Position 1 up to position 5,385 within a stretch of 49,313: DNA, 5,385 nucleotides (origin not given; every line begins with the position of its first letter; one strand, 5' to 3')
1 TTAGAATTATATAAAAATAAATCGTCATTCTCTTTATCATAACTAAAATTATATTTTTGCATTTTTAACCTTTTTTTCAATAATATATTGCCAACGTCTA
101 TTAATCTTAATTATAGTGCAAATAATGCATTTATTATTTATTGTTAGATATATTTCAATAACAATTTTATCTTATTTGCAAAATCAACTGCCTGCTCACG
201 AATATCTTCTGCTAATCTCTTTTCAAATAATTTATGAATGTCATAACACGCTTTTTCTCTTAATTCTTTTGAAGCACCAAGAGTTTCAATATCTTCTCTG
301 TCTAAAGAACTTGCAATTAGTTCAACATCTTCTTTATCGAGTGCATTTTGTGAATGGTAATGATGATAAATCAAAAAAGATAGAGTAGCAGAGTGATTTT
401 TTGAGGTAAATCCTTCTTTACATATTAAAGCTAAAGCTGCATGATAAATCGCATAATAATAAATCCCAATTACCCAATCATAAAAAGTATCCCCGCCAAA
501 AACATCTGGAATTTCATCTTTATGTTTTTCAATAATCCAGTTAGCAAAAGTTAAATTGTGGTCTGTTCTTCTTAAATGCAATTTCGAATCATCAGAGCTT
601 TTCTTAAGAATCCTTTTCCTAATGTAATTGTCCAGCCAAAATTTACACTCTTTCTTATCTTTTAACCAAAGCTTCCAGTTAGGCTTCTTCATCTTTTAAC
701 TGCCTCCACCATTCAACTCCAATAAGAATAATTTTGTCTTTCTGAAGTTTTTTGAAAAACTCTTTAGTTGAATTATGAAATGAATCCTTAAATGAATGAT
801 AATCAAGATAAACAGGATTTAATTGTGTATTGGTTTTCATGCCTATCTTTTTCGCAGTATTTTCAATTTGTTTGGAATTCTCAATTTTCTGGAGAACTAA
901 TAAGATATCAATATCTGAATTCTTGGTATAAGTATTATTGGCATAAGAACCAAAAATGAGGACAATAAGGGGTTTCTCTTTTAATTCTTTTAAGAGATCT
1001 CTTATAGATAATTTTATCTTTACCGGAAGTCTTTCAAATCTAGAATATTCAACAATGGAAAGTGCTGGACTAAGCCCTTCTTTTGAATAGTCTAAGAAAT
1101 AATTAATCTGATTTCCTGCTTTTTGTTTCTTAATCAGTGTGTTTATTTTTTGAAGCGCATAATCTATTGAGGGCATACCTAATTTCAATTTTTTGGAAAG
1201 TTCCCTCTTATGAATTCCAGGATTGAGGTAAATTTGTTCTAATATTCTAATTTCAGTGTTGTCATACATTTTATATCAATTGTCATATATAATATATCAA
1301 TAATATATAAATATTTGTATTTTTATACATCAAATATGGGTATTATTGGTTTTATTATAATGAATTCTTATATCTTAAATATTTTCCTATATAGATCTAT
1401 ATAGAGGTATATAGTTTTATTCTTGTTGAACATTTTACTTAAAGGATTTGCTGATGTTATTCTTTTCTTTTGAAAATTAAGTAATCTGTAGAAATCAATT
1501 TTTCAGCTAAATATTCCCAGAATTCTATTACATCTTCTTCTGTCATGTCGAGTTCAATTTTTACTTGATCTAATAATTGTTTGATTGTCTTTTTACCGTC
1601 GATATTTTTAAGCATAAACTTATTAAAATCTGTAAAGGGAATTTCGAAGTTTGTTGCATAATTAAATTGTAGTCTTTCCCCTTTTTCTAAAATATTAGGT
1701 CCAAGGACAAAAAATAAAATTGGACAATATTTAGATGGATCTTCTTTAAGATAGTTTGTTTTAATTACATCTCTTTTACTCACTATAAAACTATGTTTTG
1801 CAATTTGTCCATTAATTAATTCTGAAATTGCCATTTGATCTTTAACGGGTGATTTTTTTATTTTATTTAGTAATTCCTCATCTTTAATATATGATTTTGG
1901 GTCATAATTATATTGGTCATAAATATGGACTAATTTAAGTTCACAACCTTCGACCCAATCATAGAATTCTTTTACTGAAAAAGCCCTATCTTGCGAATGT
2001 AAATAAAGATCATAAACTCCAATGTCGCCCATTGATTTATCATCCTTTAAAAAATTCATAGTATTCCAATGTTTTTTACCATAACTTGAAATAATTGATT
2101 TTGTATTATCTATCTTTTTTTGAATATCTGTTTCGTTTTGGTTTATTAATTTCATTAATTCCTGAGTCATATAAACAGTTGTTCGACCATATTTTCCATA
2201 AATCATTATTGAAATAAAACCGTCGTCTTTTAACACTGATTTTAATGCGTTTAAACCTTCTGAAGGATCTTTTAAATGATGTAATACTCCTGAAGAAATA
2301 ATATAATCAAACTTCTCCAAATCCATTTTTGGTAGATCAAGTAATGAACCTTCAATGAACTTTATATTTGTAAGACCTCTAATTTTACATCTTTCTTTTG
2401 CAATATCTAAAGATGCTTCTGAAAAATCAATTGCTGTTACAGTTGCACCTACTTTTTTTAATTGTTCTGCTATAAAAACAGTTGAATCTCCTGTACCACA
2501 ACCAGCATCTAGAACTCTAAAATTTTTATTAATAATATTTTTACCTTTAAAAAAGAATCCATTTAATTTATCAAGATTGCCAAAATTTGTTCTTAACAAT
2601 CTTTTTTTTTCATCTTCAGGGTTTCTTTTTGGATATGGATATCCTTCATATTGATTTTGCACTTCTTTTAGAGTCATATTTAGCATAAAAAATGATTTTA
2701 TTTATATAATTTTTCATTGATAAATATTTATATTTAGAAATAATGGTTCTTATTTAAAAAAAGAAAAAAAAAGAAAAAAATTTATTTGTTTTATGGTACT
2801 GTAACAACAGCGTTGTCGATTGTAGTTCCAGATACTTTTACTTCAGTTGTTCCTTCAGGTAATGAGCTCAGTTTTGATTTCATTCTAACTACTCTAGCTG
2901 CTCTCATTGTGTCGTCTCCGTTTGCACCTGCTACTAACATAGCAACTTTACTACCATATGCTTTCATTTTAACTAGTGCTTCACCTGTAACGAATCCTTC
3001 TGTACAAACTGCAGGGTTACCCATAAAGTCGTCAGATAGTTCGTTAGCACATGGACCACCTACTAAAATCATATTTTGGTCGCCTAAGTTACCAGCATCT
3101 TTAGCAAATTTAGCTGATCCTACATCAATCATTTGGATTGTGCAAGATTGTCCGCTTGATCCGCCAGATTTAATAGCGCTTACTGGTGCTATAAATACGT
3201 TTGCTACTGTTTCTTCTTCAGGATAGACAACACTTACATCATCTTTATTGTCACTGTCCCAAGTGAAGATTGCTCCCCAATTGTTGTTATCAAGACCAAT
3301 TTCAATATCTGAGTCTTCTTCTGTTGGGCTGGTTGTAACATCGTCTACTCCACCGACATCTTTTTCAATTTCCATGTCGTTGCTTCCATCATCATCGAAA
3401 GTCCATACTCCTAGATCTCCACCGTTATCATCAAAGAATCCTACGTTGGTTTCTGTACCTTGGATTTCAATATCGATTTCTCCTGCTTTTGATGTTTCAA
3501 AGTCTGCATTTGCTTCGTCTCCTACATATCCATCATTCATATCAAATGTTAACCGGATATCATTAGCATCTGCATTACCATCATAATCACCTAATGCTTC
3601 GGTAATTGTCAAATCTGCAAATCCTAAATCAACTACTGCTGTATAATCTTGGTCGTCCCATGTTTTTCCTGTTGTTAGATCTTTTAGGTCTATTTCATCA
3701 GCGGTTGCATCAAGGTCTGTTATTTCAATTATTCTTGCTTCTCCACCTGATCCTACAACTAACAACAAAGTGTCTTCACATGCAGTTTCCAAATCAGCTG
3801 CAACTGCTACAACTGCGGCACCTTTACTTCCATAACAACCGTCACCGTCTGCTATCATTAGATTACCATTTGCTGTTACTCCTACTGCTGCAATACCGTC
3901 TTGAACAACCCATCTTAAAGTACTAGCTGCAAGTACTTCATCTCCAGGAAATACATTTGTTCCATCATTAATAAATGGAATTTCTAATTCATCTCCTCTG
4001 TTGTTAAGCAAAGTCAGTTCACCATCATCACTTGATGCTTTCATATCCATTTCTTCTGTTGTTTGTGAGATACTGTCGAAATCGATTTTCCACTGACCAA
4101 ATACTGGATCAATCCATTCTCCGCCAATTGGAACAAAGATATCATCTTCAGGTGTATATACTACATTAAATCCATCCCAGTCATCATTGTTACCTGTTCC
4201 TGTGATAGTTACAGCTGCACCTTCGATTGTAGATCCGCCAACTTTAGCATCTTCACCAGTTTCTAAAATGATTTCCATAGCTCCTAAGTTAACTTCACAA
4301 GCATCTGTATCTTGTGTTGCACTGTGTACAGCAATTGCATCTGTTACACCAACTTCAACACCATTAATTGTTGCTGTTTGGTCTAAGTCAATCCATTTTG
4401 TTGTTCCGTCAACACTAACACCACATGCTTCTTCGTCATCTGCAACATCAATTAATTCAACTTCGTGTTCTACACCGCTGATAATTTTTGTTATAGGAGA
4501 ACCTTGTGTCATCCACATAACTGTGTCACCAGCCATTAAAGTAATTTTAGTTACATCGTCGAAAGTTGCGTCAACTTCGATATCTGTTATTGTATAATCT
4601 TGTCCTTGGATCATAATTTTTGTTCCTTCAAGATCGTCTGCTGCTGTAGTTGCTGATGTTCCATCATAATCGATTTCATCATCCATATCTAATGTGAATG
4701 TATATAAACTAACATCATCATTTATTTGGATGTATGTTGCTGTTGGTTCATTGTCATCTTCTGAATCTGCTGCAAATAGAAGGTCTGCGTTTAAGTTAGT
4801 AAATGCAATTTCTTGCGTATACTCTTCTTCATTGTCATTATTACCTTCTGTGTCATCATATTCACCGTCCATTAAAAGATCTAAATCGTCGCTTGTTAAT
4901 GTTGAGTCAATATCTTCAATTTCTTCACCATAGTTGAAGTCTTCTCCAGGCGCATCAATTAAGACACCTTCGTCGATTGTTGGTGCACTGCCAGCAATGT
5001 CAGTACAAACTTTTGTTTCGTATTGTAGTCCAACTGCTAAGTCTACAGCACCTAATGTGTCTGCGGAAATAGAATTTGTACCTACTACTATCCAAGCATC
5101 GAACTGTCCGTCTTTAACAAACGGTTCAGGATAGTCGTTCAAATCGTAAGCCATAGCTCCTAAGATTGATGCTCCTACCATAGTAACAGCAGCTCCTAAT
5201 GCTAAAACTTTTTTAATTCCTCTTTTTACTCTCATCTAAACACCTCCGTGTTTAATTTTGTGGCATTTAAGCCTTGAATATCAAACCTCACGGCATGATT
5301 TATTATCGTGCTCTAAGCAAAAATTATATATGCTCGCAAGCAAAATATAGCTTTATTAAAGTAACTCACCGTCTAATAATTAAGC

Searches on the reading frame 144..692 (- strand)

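Call 14: search_protein_families(library=pfam, proteins=[window:144-692:-], max_evalue=0.001)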
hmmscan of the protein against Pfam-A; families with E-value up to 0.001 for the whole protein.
window:144-692:- (182 aa): 1 family
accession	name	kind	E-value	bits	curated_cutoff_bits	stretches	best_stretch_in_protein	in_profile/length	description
PF05168.19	HEPN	-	0.00075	20.1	22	0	69-173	22-112/117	HEPN domain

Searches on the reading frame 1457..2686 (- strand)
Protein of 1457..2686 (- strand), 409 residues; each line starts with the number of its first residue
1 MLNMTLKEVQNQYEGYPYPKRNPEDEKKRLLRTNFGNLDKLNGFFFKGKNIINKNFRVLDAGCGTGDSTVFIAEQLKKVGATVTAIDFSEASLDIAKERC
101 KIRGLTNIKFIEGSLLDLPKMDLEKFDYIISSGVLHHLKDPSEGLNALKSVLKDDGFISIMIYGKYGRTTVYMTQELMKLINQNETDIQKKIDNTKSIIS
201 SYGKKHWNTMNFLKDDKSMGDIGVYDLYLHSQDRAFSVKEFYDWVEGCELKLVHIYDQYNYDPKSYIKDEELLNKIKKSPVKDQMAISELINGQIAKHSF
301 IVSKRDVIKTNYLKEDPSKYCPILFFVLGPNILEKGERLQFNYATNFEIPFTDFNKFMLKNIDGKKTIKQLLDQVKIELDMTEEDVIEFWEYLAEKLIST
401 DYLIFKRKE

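Call 14: search_protein_families(library=pfam, proteins=[window:1457-2686:-], max_evalue=0.001)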
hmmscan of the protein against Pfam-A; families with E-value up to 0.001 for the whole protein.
window:1457-2686:- (409 aa): 14 families
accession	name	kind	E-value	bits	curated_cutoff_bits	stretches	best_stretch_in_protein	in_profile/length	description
PF13847.12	Methyltransf_31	-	1.3e-25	90.2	27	1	52-187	1-128/145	Methyltransferase domain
PF08242.18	Methyltransf_12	-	4e-22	79.2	30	1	59-158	1-98/98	Methyltransferase domain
PF13649.12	Methyltransf_25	-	5.2e-21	75.6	27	1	58-156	1-97/97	Methyltransferase domain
PF08241.18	Methyltransf_11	-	2.4e-19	70.2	21.2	1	59-159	1-94/95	Methyltransferase domain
PF01209.24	Ubie_methyltran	-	1.4e-14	54.5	20.1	1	55-163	48-154/233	ubiE/COQ5 methyltransferase family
PF13489.12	Methyltransf_23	-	9.2e-14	51.9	27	1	52-165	20-121/164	Methyltransferase domain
PF03848.20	TehB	-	1.8e-06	28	20.4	1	54-140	30-110/193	Tellurite resistance protein TehB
PF05175.20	MTS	-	4.5e-06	26.8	23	1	55-159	32-137/170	Methyltransferase small domain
PF02353.26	CMAS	-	1.6e-05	24.9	27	1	55-174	63-178/273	Mycolic acid cyclopropane synthetase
PF08003.17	Methyltransf_9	-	2.1e-05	24.1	23.8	1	54-158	115-215/315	Protein of unknown function (DUF1698)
PF07021.18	MetW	-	0.00015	21.9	21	1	50-151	9-101/193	Methionine biosynthesis protein MetW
PF13578.12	Methyltransf_24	-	0.00035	21.8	26.3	0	61-159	3-101/105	Methyltransferase domain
PF01135.25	PCMT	-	0.00039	20.7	20.3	1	52-113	71-131/210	Protein-L-isoaspartate(D-aspartate) O-methyltransferase (PCMT)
PF01728.25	FtsJ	-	0.00066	20.1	24.1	0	50-131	17-97/181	FtsJ-like methyltransferase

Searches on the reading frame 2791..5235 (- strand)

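Call 14: search_protein_families(library=pfam, proteins=[window:2791-5235:-], max_evalue=0.001)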
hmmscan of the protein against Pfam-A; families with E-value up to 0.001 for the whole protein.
window:2791-5235:- (814 aa): 1 family
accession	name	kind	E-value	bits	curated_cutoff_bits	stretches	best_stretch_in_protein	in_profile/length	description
PF05124.17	S_layer_C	-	1.2e-10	41.8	23.9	2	718-781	108-171/177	S-layer like family, outer domain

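Call 16: search_protein_families(library=ncbifam, proteins=[window:2791-5235:-], max_evalue=0.001)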
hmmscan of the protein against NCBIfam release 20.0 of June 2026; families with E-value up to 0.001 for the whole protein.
window:2791-5235:- (814 aa): 0 families
